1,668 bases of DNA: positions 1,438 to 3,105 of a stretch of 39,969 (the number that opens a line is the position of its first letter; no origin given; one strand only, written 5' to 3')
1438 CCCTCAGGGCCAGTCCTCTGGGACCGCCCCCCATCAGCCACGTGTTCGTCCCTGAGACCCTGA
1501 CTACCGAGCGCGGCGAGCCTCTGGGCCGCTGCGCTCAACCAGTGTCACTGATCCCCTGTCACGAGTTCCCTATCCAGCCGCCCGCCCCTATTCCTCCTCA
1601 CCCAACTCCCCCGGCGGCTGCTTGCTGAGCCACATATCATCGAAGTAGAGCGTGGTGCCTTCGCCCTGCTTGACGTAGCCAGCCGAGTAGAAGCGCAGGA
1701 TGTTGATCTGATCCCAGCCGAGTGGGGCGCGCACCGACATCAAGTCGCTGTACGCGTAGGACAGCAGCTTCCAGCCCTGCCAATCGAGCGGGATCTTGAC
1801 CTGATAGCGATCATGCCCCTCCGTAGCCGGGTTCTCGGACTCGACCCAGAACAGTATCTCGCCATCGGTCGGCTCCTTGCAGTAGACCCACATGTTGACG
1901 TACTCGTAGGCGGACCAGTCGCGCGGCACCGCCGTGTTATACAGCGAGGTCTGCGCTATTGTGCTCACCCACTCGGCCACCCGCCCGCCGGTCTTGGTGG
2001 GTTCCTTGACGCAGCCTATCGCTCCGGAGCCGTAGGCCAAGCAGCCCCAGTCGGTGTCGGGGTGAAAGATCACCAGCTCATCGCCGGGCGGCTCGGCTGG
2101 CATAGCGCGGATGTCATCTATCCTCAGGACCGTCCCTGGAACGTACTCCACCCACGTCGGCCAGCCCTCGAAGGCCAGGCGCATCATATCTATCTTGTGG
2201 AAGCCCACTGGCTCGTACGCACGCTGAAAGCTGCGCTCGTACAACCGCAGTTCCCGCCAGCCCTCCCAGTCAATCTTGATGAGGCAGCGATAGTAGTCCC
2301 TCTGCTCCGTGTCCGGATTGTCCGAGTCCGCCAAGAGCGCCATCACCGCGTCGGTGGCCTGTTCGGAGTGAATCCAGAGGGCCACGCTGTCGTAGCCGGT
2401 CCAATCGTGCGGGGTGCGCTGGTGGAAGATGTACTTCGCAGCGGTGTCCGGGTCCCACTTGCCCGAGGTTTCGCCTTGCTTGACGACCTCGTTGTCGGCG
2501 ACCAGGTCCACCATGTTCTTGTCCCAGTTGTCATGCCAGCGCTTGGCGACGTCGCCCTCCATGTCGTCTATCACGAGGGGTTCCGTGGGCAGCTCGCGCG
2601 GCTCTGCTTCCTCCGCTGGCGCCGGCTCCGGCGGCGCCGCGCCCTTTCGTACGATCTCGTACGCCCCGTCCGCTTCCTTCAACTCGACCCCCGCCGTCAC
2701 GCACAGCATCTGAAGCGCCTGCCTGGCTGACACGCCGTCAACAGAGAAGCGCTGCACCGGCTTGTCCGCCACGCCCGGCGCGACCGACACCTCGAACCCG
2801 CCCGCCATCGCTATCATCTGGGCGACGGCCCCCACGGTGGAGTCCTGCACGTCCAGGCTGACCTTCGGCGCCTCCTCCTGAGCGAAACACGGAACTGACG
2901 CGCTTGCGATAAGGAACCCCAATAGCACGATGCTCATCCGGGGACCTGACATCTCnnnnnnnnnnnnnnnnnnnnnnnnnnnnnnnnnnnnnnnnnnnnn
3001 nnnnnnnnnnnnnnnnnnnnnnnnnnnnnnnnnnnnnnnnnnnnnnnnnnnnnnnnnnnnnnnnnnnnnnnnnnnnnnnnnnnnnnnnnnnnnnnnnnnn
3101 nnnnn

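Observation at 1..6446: Locus-level pattern: two ECF sigma / anti-sigma pairs wired to T2SS/T4P parts, flanking duplicated STN-CBM exoproteins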

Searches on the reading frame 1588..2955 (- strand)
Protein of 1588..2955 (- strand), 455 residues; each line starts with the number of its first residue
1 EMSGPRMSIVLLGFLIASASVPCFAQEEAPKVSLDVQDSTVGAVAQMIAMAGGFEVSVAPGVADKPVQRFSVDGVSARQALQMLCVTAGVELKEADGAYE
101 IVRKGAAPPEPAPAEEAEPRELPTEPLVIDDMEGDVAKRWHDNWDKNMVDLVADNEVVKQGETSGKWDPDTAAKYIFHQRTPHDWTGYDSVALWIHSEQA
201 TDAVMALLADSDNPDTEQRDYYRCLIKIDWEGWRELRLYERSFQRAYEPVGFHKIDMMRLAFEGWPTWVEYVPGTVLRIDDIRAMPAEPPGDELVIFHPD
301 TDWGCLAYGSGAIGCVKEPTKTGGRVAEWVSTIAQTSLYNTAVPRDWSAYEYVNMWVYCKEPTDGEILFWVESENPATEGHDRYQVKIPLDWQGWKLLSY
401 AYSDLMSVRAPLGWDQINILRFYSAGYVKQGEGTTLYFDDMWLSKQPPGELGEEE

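Call 7: search_protein_families(library=pfam, max_evalue=0.1, proteins=[window:1588-2955:-])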
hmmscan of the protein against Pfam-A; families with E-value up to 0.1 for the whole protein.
window:1588-2955:- (455 aa): 2 families
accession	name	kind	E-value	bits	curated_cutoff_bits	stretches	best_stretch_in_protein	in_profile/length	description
PF03425.19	CBM_11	-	6.2e-10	39.9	27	1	128-252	14-146/182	Carbohydrate binding domain (family 11)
PF09092.17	Lyase_N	-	5.2e-06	26.8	26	1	348-420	67-134/166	Lyase, N terminal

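Call 16: find_homologous_proteins(query=window:1588-2955:-)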
Query window:1588-2955:- (455 aa): 11 proteins with E <= 0.001 among 8000 candidates.
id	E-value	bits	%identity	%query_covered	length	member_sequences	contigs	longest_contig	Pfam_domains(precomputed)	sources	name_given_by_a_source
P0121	0.0e+0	1066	100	100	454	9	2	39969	PF03425.20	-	-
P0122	2.0e-208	711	68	100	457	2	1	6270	PF03425.20,PF09092.18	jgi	-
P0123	3.2e-194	664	65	97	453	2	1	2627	PF03425.20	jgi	-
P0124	3.3e-183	628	57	98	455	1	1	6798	PF03425.20,PF09092.18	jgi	jgi:hypothetical protein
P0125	1.0e-147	511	52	100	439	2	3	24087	PF03425.20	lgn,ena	-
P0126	2.8e-134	467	52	91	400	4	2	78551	PF03425.20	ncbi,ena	-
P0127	6.6e-122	426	45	97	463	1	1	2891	PF03425.20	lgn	-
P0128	1.5e-120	421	54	72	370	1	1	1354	PF03425.20,PF08547.19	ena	-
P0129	6.3e-72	261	40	72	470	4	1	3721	-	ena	-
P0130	7.9e-69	251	41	71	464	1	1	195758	PF13432.13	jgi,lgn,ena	-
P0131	5.8e-68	248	40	71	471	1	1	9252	PF13432.13,PF07719.24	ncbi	ncbi:MAG: tetratricopeptide repeat protein [Candidatus Zipacnadales bacterium]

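Call 17: find_encoding_contigs(protein=P0124, flank=8000, max_places=2)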
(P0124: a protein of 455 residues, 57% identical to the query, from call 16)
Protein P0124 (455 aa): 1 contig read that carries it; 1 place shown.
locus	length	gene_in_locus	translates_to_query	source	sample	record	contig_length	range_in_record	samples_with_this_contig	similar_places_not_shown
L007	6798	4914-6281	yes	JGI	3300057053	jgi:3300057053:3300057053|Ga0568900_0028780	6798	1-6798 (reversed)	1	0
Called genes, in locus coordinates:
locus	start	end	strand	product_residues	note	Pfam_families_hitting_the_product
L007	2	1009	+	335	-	?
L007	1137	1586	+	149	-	PF22741:PTP-NADK, PF00782:DSPc, PF22784:PTP-SAK, PF22785:Tc-R-P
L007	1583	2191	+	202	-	PF02677:QueH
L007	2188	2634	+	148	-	-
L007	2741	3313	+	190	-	PF04542:Sigma70_r2, PF08281:Sigma70_r4_2, PF04545:Sigma70_r4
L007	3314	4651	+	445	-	PF13191:AAA_16 (faint), PF13490:zf-HC2 (weak), PF00437:T2SSE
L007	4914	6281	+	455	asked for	PF03425:CBM_11 (faint), PF09092:Lyase_N (faint)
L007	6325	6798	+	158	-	?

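Call 18: find_encoding_contigs(protein=P0125, flank=8000, max_places=2)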
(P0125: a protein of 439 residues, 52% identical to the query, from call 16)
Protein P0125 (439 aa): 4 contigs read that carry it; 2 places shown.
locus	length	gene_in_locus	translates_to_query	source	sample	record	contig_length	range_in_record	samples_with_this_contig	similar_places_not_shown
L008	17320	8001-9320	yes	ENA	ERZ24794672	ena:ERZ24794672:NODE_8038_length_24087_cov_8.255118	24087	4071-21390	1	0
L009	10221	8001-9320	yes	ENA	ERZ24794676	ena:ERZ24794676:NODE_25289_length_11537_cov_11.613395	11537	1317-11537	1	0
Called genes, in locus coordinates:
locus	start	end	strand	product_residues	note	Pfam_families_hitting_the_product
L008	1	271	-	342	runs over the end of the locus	PF01408:GFO_IDH_MocA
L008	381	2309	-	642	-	PF05448:AXE1, PF02129:Peptidase_S15 (weak), PF22244:GCE_fung (faint)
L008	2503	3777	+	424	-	-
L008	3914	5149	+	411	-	-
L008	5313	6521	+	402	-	-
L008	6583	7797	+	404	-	-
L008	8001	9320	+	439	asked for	PF03425:CBM_11 (faint)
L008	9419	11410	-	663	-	PF14871:GHL6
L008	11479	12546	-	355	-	PF01208:URO-D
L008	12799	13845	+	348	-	PF01408:GFO_IDH_MocA, PF02894:GFO_IDH_MocA_C, PF22725:GFO_IDH_MocA_C3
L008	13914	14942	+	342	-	PF01081:Aldolase, PF00903:Glyoxalase (weak)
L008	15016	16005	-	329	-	PF00583:Acetyltransf_1, PF13673:Acetyltransf_10 (faint), PF13508:Acetyltransf_7 (weak), PF13527:Acetyltransf_9 (weak)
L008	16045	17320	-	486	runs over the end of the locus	-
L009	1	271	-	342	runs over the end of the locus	PF01408:GFO_IDH_MocA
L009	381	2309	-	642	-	PF05448:AXE1, PF02129:Peptidase_S15 (weak), PF22244:GCE_fung (faint)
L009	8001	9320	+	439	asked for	PF03425:CBM_11 (faint)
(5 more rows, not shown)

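Call 19: find_encoding_contigs(protein=P0126, flank=8000, max_places=2)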
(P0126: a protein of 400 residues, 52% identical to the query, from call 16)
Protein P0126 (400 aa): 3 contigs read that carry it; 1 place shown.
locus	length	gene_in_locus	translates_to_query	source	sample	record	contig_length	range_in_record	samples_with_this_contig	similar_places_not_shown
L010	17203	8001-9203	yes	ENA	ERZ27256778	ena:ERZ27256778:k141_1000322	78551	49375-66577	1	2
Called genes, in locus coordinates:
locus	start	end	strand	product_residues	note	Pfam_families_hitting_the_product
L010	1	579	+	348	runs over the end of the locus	PF19777:DUF6263 (faint)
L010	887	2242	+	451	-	PF13378:MR_MLE_C (weak)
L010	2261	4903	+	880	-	PF16126:DUF4838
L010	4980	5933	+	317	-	PF00135:COesterase, PF20434:BD-FAE, PF07859:Abhydrolase_3, PF00326:Peptidase_S9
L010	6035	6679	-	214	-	PF07963:N_methyl, PF07596:SBP_bac_10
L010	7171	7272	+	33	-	PF01636:APH (weak)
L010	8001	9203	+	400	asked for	PF03425:CBM_11 (faint)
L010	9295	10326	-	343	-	-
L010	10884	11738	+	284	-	PF08543:Phos_pyr_kin, PF00294:PfkB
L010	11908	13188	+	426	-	PF09861:Lar_N, PF21113:LarA_C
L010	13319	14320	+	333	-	PF01408:GFO_IDH_MocA, PF02894:GFO_IDH_MocA_C, PF22725:GFO_IDH_MocA_C3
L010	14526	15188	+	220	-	PF07963:N_methyl, PF07596:SBP_bac_10 (weak)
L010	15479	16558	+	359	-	PF01208:URO-D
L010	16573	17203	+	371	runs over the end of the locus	PF13313:DUF4082 (faint)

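Call 29: find_encoding_contigs(protein=P0122, flank=8000, max_places=3)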
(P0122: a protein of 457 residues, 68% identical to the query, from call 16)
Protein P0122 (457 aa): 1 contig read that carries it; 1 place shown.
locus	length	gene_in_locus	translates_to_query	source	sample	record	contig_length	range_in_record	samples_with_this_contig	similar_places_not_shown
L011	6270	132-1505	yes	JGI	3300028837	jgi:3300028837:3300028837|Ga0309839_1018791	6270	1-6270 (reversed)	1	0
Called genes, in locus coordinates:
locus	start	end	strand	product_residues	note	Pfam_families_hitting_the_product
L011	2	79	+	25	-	?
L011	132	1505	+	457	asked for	PF03425:CBM_11 (faint), PF09092:Lyase_N (faint)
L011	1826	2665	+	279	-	-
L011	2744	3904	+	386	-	-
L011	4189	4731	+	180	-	PF04542:Sigma70_r2, PF08281:Sigma70_r4_2, PF04545:Sigma70_r4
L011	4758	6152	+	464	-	PF13490:zf-HC2, PF07596:SBP_bac_10 (faint), PF14257:DUF4349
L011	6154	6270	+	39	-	?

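Call 40: predict_structure(alignment_id=A1)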
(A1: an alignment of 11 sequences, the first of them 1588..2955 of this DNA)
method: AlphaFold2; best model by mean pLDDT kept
length: 455 residues; sequences in the alignment: 11
mean_pLDDT: 85.7   pTM: 0.69
mean pLDDT of the five models: 85.7, 85.0, 82.6, 81.1, 80.0
residues with pLDDT >= 90: 290; 70-90: 110; 50-70: 10; < 50: 45
segments of 3 or more residues with pLDDT < 50: 1-28, 106-118, 452-455
pLDDT, mean of each block of 10 residues (from residue 1): 39 39 40 91 94 87 91 91 93 83 63 44 89 90 74 93 94 90 91 96 95 87 94 95 90 92 89 96 90 92 86 89 91 92 93 97 96 87 96 97 95 93 93 94 88 41
secondary structure, 60 per line:
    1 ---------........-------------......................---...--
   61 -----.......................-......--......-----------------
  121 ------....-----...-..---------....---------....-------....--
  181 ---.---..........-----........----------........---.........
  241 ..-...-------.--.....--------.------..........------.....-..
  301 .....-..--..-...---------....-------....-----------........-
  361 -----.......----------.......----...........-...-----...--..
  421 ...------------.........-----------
elements in order: H10-17 E31-40 H41-52 E56-58 E66-76 H77-88 E90-95 E98-103 E127-130 E151-154 E164-167 E175-178 E188-197 E203-210 E221-228 E232-239 E244-246 E257-261 E277-286 E293-297 H299-305 E314-316 E326-329 E337-340 E352-359 E366-372 E383-389 E394-401 E406-408 E419-423 E436-444

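Call 50: fold_search(model_id=the predicted structure, library=pdb)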
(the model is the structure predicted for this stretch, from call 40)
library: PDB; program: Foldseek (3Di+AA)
matches with E <= 10: 1642; with E <= 0.001: 98
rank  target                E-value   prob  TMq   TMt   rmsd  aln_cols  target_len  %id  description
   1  4xup_A                1.5e-08  1.00  0.26  0.33  17.3       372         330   14  Structure of the N-terminal CBM22-1-CBM22-2 tandem domain from Paenibacillus barcinonensis Xyn10C (released 2015-06-03)
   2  6a48                  4.6e-08  1.00  0.25  0.18  17.6       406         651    9  Crystal structure of reelin N-terminal region (released 2019-06-19)
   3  7lyu_A                1.5e-07  1.00  0.26  0.31  12.9       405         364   12  Reelin repeat 8 (released 2022-06-15)
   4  7kwb_B                2.3e-07  1.00  0.18  0.20  17.6       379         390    9  Surface glycan-binding protein B from Bacteroides thetaiotaomicron (released 2021-02-17)
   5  7kwb_A                3.2e-07  1.00  0.19  0.20  17.7       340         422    8  Surface glycan-binding protein B from Bacteroides thetaiotaomicron (released 2021-02-17)
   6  5a58_A                7.7e-07  1.00  0.25  0.12  22.2       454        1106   10  The structure of GH101 D764N mutant from Streptococcus pneumoniae TIGR4 in complex with serinyl T-antigen (released 2015-09-02)
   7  5a55                  8.2e-07  1.00  0.26  0.13  22.2       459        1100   10  The native structure of GH101 from Streptococcus pneumoniae TIGR4 (released 2015-09-02)
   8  6qev_B                9.5e-07  1.00  0.24  0.10  15.2       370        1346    9  EngBF DARPin Fusion 4b B6 (released 2019-11-06)
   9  5a57                  9.5e-07  1.00  0.25  0.12  22.6       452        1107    9  The structure of GH101 from Streptococcus pneumoniae TIGR4 in complex with PUGT (released 2015-09-02)
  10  5a56_A                1.2e-06  1.00  0.26  0.13  14.8       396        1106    8  The structure of GH101 from Streptococcus pneumoniae TIGR4 in complex with 1-O-methyl-T-antigen (released 2015-09-02)
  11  5a59_A                1.8e-06  1.00  0.25  0.12  22.6       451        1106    8  The structure of GH101 E796Q mutant from Streptococcus pneumoniae TIGR4 in complex with T-antigen (released 2015-09-02)
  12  3ecq_A                2.9e-06  1.00  0.25  0.10  14.9       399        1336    8  Endo-alpha-N-acetylgalactosaminidase from Streptococcus pneumoniae: SeMet structure (released 2008-09-09)
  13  2e26_A                3.3e-06  1.00  0.26  0.19  11.4       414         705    9  Crystal structure of two repeat fragment of reelin (released 2007-05-22)
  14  2zxq                  3.5e-06  1.00  0.27  0.12  14.6       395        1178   10  Crystal structure of endo-alpha-N-acetylgalactosaminidase from Bifidobacterium longum (EngBF) (released 2009-06-16)
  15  3a7q_A                3.9e-06  1.00  0.26  0.20  11.2       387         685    9  Structural basis for specific recognition of reelin by its receptors (released 2010-03-23)
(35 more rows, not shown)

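Call 57: find_homologous_proteins(query=L011:4758-6149:+)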
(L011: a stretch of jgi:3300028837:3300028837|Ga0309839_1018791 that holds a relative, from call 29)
Query L011:4758-6149:+ (464 aa): 58 proteins with E <= 0.001 among 8000 candidates.
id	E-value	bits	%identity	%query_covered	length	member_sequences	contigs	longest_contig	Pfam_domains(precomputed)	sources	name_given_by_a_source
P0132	0.0e+0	1050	100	100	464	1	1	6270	PF13490.12,PF07596.17,PF14257.12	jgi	-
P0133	1.7e-260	883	84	99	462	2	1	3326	PF13490.12,PF07596.17,PF14257.12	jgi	-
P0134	1.9e-248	843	82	100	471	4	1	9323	PF13490.12,PF07596.17,PF14257.12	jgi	-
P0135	4.9e-226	769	73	100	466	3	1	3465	PF07596.17,PF14257.12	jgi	-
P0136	5.4e-209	713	74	100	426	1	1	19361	PF13490.12,PF07596.17,PF14257.12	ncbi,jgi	-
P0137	4.6e-198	677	67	96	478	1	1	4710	PF13490.12,PF07596.17,PF14257.12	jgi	jgi:prepilin-type processing-associated H-X9-DG protein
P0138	3.5e-187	641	61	100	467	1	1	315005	PF13490.12,PF14257.12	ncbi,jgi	-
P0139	5.9e-185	634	79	73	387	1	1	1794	PF13490.12,PF07596.17,PF14257.12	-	-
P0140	8.1e-173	594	60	96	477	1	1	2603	PF13490.12,PF07596.17,PF14257.12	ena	-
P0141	1.1e-166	573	57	100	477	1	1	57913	PF13490.12,PF07596.17,PF14257.12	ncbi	-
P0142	4.9e-163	561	56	100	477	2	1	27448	PF13490.12,PF07596.17,PF14257.12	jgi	-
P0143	3.5e-160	552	57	100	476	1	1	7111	PF13490.12,PF07596.17,PF14257.12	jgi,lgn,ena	-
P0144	3.3e-155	536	56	99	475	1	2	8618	PF13490.12,PF07596.17,PF14257.12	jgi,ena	-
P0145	1.9e-154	533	55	95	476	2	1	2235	PF13490.12,PF07596.17,PF14257.12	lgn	-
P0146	4.4e-152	525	53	99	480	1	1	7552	PF13490.12,PF07596.17,PF14257.12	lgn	-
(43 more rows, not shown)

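Call 81: search_protein_families(library=ncbifam, max_evalue=0.01, proteins=[window:1588-2955:-, L011:4758-6149:+])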
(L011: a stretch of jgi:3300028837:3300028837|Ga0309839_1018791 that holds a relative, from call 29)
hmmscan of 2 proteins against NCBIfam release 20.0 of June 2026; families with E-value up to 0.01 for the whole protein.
window:1588-2955:- (455 aa): 0 families

L011:4758-6149:+ (464 aa): 3 families
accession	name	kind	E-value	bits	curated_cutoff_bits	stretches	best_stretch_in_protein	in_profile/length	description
NF052368.1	antisigmaE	subfamily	5.8e-07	29.2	50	1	4-38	11-45/48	anti-sigma factor family protein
NF052375.1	antisigma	equivalog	0.00023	21.2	100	1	6-113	4-115/217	anti-sigma factor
TIGR02451.1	anti_sig_ChrR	subfamily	0.0089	15.8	124.5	0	2-71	6-75/216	ChrR family anti-sigma-E factor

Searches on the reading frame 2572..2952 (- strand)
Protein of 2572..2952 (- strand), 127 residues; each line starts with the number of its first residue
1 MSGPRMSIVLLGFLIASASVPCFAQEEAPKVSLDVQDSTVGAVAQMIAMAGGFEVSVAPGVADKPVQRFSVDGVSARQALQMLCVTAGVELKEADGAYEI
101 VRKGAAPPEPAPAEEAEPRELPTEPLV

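Call 9: search_protein_families(library=pfam, max_evalue=10, proteins=[window:2572-2952:-])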
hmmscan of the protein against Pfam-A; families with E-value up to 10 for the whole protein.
seq(127 aa): 1 family
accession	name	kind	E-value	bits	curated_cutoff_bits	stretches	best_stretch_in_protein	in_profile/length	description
PF13550.12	Phage-tail_3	-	0.043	14.1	23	1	75-110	5-35/164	Putative phage tail protein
